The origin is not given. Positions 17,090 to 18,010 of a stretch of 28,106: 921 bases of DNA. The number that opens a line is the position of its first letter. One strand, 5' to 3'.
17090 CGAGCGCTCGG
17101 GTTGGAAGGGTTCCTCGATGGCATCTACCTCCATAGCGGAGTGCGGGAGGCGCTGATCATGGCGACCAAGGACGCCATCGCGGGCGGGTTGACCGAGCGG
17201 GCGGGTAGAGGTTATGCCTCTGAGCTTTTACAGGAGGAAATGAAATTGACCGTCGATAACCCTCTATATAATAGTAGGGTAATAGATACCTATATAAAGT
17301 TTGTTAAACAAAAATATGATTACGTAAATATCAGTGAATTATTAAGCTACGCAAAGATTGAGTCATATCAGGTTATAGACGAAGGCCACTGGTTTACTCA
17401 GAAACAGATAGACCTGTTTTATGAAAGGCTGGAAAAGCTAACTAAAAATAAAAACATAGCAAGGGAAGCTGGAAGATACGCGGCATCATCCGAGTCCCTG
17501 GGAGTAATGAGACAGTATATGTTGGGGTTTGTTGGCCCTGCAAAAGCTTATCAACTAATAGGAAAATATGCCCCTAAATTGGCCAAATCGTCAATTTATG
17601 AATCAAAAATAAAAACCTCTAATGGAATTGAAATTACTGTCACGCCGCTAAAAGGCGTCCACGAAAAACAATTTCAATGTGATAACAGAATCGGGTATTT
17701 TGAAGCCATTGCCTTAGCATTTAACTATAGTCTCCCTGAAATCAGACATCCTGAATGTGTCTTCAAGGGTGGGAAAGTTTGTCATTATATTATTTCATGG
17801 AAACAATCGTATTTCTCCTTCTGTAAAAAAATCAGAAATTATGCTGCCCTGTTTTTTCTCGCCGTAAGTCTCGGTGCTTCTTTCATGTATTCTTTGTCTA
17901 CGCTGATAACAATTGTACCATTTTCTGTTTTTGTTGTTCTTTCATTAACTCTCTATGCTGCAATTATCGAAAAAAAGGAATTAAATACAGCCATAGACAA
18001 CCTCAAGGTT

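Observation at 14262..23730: Mosaic, partly strongly AT-rich island whose cargo is almost entirely c-di-GMP signalling plus an OM channel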

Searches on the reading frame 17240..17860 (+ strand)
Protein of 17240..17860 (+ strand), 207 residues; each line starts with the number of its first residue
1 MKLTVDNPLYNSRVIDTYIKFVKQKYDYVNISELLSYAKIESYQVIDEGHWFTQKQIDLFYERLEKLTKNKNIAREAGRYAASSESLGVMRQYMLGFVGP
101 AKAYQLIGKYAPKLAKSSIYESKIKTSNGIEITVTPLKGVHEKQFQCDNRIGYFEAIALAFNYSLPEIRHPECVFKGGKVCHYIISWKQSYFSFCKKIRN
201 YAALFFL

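Call 42: search_protein_families(library=pfam, proteins=[window:17240-17860:+], max_evalue=10)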
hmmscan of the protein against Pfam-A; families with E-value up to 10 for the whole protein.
window:17240-17860:+ (207 aa): 0 families

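Call 58: find_homologous_proteins(query=window:17240-17839:+, max_evalue=0.001)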
Query window:17240-17839:+ (200 aa): 29 proteins with E <= 0.001 among 102 candidates.
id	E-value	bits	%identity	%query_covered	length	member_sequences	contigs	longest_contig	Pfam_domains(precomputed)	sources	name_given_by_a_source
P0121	1.0e-95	337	74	99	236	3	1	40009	-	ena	-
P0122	2.2e-86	307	68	100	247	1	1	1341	-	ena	-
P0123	3.3e-86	306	67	98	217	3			-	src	-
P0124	2.2e-85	303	64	98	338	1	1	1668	-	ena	-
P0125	4.1e-83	296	65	99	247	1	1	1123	-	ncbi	-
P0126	4.9e-80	286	63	98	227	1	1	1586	-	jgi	jgi:hypothetical protein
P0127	5.9e-79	282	63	98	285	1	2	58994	-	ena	-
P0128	9.4e-76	272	62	97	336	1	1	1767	-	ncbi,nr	ncbi:MAG: hypothetical protein KAU60_09755, partial [Desulfobacterales bacterium]|nr:hypothetical pr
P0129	5.5e-74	266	58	100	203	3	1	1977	-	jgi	jgi:hypothetical protein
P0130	9.0e-74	266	58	98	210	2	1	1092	-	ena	-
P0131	1.3e-72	262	60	97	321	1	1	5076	-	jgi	-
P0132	5.6e-71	256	56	100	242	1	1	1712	-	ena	-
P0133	1.6e-70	255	55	98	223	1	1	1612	-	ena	-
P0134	4.7e-70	253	56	98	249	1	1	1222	-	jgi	jgi:hypothetical protein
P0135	1.2e-65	239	57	91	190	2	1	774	-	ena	-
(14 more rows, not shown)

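Call 62: search_solved_structures(query=A3, max_evalue=10)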
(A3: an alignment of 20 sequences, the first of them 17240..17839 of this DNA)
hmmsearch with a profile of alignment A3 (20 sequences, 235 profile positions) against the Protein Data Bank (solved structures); distinct sequences matched with E-value up to 10: 4.
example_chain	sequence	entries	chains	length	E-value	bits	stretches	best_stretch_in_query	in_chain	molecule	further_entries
5usn_A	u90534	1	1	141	0.16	14.6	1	144-194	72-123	Protection of telomeres protein 1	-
4hid_A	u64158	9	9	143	0.16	14.6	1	144-194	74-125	Protection of telomeres protein 1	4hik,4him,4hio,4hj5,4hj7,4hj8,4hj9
5usb_A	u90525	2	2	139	0.16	14.6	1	144-194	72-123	Protection of telomeres protein 1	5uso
7cuh_A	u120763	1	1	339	0.78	12.3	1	144-194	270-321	Protection of telomeres protein 1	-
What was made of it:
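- Tried and rejected: Only chance-level hits (call 62).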

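Call 69: predict_structure(alignment_id=A3)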
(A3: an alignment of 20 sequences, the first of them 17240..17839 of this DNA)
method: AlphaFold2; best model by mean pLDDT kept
length: 200 residues; sequences in the alignment: 20
mean_pLDDT: 88.6   pTM: 0.84
mean pLDDT of the five models: 88.6, 88.2, 87.3, 85.1, 85.1
residues with pLDDT >= 90: 133; 70-90: 50; 50-70: 10; < 50: 7
segments of 3 or more residues with pLDDT < 50: 1-3
pLDDT, mean of each block of 10 residues (from residue 1): 66 95 96 97 93 96 97 96 81 79 90 93 92 94 94 92 89 93 88 51
secondary structure, 60 per line:
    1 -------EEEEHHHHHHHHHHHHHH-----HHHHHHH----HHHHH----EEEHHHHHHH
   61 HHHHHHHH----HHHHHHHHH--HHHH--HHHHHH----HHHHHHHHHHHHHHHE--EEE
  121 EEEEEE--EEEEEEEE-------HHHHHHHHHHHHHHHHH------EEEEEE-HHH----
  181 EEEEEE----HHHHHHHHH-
elements in order: E8-11 H12-25 H31-37 H42-46 E51-53 H54-68 H73-81 H84-87 H90-95 H100-114 E118-126 E129-136 H144-160 E167-172 E181-186 H191-199
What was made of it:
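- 17240..19153 (+): Sensor phosphodiesterase (637 aa): H-NOX-fold domain (1-190), transmembrane hairpin (201-244), GAF, HD-GYP. AlphaFold2 model of residues 1-200: pLDDT 88.6, pTM 0.84 (call 69).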

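Call 71: fold_search(model_id=the predicted structure, library=pdb)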
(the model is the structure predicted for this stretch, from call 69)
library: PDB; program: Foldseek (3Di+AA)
matches with E <= 10: 492; with E <= 0.001: 48
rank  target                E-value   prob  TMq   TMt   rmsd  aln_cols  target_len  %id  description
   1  6bdd                  4.0e-07  1.00  0.66  0.71   3.8       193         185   12  Crystal structure of Fe(II) unliganded H-NOX protein from K. algicida (released 2018-05-30)
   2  6bde                  4.3e-07  1.00  0.69  0.74   3.6       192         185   12  Crystal structure of Fe(II) unliganded H-NOX protein mutant A71G from K. algicida (released 2018-05-30)
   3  6cww_A                9.7e-07  1.00  0.66  0.70   4.0       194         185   16  Cs H-NOX mutant with unnatural amino acid 4-cyano-L-phenylalanine at site 5 (released 2018-05-16)
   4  4u99_A                1.1e-06  1.00  0.72  0.76   3.3       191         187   13  Crystal structure of an H-NOX protein from S. oneidensis in the Fe(II) ligation state, Q154A/Q155A/K156A mutant (released 2014-10-01)
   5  3tf0_A                1.1e-06  1.00  0.70  0.75   3.5       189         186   16  Crystal structure of an H-NOX protein from T. tengcongensis (released 2011-11-09)
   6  4u9b                  1.5e-06  1.00  0.69  0.76   3.5       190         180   12  Crystal structure of an H-NOX protein from S. oneidensis in the Fe(II)NO ligation state (released 2014-10-01)
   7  3m0b                  1.6e-06  1.00  0.65  0.70   4.0       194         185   16  Ru-Porphyrin Protein Scaffolds for Sensing O2 (released 2010-04-14)
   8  4fdk_A                1.9e-06  1.00  0.63  0.66   4.8       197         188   13  F78L Tt H-NOX (released 2013-08-28)
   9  1u4h_A                2.0e-06  1.00  0.70  0.74   3.6       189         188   17  Crystal structure of an oxygen binding H-NOX domain related to soluble guanylate cyclases (oxygen complex) (released 2004-08-31)
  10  4u99_B                2.1e-06  1.00  0.71  0.76   3.4       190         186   13  Crystal structure of an H-NOX protein from S. oneidensis in the Fe(II) ligation state, Q154A/Q155A/K156A mutant (released 2014-10-01)
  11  4it2_A                2.1e-06  1.00  0.66  0.71   3.8       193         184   16  Mn(III)-PPIX bound Tt H-NOX (released 2013-02-27)
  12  3nvr_A                3.0e-06  1.00  0.70  0.77   3.3       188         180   16  Modulating Heme Redox Potential Through Protein-Induced Porphyrin Distortion (released 2010-09-08)
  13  2o09_A                3.8e-06  1.00  0.66  0.72   3.9       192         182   10  Crystal structure of the H-NOX domain from Nostoc sp. PCC 7120 (released 2007-01-30)
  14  3eee_A                4.7e-06  1.00  0.71  0.75   3.4       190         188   15  Probing the function of heme distortion in the H-NOX family (released 2008-11-25)
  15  3sj5_A                5.3e-06  1.00  0.63  0.67   4.5       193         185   18  I5F Mutant Structure of T. Tengcongensis H-NOX (released 2011-07-20)
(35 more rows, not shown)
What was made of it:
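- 17240..19153 (+): Foldseek: the top 44 hits are H-NOX domains, TM 0.63-0.76 (call 71).
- H-NOX fold, TM 0.63-0.76, from a model with pLDDT 88.6 (calls 69, 71). The top 44 structural matches are all H-NOX or soluble guanylate cyclase heme domains, aligned over the full domain length (call 71).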
